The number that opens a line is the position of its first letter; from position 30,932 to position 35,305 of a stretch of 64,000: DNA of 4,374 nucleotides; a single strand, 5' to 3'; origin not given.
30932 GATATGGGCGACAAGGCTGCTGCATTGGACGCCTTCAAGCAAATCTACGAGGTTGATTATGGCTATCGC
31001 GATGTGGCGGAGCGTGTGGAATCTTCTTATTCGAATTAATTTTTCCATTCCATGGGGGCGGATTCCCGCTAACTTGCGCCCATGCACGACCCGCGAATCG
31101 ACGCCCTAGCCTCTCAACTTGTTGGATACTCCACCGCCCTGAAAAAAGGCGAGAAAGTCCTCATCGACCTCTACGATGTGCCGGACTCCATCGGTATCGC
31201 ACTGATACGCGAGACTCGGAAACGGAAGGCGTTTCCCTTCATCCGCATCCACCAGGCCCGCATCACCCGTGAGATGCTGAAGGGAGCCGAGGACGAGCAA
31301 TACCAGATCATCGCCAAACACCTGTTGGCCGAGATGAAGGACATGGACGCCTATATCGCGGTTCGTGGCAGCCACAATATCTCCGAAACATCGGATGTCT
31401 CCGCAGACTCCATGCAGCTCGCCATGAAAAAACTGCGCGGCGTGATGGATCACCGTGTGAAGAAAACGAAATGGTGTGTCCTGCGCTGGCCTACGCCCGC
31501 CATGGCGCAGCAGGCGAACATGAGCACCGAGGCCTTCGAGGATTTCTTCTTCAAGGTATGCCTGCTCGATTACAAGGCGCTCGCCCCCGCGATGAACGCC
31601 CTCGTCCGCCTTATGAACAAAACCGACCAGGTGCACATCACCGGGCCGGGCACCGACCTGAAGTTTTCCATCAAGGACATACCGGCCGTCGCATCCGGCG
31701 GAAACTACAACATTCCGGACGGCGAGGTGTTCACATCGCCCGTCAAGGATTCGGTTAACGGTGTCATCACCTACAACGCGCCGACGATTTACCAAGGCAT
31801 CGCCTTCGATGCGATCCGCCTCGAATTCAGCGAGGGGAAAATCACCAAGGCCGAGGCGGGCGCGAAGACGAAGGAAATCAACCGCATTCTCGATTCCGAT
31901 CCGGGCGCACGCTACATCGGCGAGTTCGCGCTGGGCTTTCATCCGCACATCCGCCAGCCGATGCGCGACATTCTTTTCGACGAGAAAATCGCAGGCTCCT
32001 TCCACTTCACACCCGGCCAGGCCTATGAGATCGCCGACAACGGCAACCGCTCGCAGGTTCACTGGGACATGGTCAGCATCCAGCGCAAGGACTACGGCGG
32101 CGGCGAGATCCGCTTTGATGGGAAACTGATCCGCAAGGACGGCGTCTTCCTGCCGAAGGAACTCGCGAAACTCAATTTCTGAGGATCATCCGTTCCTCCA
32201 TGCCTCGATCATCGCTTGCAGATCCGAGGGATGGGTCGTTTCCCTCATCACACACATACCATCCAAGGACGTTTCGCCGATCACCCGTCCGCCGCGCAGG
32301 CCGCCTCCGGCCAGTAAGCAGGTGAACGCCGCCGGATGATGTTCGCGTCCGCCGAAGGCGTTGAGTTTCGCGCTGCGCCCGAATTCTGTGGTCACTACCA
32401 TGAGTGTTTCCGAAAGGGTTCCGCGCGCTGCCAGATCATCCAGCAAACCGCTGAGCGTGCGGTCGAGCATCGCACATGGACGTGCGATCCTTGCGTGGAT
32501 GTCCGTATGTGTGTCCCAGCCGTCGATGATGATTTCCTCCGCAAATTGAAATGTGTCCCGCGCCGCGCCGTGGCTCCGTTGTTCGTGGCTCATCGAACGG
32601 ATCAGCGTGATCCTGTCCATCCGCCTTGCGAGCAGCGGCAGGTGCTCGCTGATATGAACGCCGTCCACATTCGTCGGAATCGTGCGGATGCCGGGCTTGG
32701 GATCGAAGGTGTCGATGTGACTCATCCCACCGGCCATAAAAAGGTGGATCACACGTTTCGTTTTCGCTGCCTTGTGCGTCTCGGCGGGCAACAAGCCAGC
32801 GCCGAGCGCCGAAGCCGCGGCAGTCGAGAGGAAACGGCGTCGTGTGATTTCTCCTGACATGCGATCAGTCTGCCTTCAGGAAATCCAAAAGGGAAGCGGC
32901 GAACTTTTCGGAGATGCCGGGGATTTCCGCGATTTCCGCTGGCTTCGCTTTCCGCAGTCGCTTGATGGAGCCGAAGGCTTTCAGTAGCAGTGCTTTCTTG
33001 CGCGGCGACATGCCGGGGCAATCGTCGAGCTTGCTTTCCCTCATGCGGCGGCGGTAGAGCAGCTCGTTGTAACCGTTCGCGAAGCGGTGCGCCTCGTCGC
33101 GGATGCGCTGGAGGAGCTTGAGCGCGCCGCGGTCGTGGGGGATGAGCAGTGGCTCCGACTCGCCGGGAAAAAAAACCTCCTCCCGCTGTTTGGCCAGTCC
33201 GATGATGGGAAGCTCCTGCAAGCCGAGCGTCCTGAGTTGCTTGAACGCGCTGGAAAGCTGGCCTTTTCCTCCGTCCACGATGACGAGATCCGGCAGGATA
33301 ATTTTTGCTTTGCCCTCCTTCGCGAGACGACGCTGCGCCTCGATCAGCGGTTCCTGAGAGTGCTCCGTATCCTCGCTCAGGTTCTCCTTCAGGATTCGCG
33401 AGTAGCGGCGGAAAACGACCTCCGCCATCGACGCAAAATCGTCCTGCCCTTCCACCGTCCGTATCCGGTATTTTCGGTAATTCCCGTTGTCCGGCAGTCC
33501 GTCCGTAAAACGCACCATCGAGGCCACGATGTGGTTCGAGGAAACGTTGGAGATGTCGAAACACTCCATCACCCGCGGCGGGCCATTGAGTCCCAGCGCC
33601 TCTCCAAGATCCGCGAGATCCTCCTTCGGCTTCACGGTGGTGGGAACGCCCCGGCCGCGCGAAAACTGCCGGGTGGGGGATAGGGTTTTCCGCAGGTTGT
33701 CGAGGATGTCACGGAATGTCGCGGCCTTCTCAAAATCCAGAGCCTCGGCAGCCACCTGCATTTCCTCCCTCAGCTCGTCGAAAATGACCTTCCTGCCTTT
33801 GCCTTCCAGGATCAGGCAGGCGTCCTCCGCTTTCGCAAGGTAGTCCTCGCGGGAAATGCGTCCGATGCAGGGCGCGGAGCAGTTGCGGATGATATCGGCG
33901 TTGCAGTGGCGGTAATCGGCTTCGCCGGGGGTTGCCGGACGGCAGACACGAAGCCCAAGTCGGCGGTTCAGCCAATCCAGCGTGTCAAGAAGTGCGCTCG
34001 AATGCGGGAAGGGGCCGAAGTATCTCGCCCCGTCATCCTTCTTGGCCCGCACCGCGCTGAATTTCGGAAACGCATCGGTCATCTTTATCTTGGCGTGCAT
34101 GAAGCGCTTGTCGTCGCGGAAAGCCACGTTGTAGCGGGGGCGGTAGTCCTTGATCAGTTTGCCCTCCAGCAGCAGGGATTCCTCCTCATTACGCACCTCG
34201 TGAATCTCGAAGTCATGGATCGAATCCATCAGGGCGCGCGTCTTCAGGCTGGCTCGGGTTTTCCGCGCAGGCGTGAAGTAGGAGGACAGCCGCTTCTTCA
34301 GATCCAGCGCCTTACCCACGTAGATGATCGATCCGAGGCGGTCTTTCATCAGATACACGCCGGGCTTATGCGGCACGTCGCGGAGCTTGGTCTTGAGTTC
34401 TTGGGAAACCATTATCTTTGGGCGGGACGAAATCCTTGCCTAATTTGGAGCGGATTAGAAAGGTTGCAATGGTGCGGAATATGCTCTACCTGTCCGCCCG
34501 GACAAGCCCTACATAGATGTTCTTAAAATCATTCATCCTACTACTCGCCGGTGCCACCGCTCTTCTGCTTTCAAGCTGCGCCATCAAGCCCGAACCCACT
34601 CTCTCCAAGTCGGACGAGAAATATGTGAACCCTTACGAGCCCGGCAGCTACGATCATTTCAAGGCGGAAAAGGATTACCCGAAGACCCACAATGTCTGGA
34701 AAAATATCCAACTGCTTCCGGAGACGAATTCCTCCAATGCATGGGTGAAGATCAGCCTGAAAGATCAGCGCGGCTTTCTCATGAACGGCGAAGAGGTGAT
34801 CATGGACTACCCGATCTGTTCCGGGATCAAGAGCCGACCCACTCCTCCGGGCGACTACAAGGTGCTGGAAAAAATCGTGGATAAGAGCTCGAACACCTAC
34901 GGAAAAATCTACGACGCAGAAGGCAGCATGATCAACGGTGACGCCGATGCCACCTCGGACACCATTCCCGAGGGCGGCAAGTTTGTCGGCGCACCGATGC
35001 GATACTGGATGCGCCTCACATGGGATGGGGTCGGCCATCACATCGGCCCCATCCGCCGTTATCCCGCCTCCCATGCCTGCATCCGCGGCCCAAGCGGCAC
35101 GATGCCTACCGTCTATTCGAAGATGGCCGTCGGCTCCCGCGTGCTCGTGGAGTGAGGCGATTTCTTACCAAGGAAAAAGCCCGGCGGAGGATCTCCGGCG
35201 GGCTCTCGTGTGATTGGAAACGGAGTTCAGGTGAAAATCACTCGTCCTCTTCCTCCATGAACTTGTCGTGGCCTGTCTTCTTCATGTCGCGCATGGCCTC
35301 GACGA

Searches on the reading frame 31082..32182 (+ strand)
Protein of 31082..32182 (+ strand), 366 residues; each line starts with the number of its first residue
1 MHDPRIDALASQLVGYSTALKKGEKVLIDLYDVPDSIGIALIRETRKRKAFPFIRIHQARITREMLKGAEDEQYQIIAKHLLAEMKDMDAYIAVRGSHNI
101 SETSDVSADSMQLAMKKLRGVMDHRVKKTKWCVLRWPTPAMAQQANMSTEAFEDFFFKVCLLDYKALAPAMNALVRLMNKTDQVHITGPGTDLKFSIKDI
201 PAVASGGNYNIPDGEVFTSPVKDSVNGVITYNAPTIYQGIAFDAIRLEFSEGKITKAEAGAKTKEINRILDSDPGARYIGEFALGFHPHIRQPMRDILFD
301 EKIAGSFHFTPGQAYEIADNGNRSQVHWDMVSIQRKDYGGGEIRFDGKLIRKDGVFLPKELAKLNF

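Call 72: search_protein_families(library=pfam, proteins=[window:31082-32182:+], max_evalue=0.0001)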
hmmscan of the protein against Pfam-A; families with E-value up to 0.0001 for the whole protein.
window:31082-32182:+ (366 aa): 1 family
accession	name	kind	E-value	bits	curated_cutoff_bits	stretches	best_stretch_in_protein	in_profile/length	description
PF02073.20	Peptidase_M29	-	1.6e-52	179.1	27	1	4-338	3-388/406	Thermophilic metalloprotease (M29)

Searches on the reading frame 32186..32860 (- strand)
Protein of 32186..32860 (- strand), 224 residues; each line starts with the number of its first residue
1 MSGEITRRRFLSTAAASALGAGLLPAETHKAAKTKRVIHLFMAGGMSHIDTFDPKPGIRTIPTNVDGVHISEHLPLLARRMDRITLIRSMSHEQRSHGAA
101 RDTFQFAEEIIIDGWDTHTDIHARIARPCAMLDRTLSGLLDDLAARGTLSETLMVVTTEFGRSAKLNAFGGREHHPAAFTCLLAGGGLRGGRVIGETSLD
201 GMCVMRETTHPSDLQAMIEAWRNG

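Call 72: search_protein_families(library=pfam, proteins=[window:32186-32860:-], max_evalue=0.0001)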
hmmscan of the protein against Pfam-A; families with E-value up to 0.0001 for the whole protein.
window:32186-32860:- (224 aa): 1 family
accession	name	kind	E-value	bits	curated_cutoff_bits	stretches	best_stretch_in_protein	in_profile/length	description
PF07394.17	DUF1501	-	7.9e-53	180.4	27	2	109-218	248-357/390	Protein of unknown function (DUF1501)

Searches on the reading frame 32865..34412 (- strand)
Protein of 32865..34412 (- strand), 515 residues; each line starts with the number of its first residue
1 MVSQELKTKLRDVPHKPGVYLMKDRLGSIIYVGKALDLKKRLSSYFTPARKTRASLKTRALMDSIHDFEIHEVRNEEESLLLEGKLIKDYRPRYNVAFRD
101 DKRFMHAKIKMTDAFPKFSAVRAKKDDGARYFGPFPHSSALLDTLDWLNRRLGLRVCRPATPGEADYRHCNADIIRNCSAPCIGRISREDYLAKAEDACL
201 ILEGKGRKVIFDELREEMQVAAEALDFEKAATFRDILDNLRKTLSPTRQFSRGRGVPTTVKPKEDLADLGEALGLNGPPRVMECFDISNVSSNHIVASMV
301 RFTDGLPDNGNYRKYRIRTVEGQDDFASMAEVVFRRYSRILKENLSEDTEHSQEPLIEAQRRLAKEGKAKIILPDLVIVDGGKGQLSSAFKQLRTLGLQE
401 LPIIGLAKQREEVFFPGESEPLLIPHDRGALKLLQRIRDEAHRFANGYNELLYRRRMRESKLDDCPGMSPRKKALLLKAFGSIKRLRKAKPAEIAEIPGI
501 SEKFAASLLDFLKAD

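Call 72: search_protein_families(library=pfam, proteins=[window:32865-34412:-], max_evalue=0.0001)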
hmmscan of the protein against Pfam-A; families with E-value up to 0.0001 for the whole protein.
window:32865-34412:- (515 aa): 5 families
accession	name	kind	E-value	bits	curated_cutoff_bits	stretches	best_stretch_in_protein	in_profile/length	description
PF08459.17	UvrC_RNaseH_dom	-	8.1e-51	172.5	22.3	1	271-445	2-158/159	UvrC RNAse H endonuclease domain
PF01541.30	GIY-YIG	-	2e-10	41.2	22.6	1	17-95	2-78/78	GIY-YIG catalytic domain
PF14520.12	HHH_5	-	2.1e-07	31.8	27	1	461-513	3-56/57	Helix-hairpin-helix domain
PF12826.13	HHH_2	-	4.2e-06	27.3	27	1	475-514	18-57/64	Helix-hairpin-helix motif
PF02151.25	UVR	-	4.5e-06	26.7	21.5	1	213-242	6-35/36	UvrB/uvrC motif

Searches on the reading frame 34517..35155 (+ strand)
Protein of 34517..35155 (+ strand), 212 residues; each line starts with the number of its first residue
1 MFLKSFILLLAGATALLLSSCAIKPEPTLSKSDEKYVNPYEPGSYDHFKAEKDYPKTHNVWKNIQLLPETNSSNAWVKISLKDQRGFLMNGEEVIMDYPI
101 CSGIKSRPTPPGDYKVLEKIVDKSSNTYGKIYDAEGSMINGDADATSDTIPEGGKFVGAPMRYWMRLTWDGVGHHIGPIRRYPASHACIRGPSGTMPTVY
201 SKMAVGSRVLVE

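Call 6: search_protein_families(library=pfam, proteins=[window:34517-35155:+], max_evalue=1)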
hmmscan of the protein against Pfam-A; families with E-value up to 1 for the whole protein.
window:34517-35155:+ (212 aa): 1 family
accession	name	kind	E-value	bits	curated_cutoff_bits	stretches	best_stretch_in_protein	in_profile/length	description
PF03734.19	YkuD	-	3.1e-13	51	23.4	1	75-211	2-146/146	L,D-transpeptidase catalytic domain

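Call 7: search_protein_families(library=ncbifam, proteins=[window:34517-35155:+], max_evalue=1)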
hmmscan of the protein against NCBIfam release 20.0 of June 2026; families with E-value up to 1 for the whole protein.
window:34517-35155:+ (212 aa): 4 families
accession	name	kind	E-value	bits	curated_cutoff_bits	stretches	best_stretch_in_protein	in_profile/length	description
NF004785.0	PRK06132.1-2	subfamily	4.3e-17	62.3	169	2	158-211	118-171/353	hypothetical protein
NF009120.0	PRK12472.1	subfamily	1.2e-15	57.3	369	2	159-211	110-162/508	hypothetical protein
NF004787.0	PRK06132.1-4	equivalog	5e-14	51.9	409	2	156-201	111-156/347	hypothetical protein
NF004786.0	PRK06132.1-3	equivalog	1.8e-11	43.5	329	2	157-211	83-138/418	hypothetical protein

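Call 58: search_solved_structures(query=window:34517-35152:+, max_evalue=0.001)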
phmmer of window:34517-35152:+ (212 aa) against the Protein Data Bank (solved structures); distinct sequences matched with E-value up to 0.001: 4.
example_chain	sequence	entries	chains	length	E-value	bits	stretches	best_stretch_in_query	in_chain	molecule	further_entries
3zg4_A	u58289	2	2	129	1.7e-06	31.2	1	140-211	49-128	ERFK/YBIS/YCFS/YNHG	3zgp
1zat_A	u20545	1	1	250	2.2e-05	27.5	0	140-211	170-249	L,D-transpeptidase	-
6fj1_A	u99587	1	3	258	7.8e-05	25.7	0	154-211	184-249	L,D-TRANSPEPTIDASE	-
2hkl_A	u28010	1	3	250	0.00052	23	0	140-210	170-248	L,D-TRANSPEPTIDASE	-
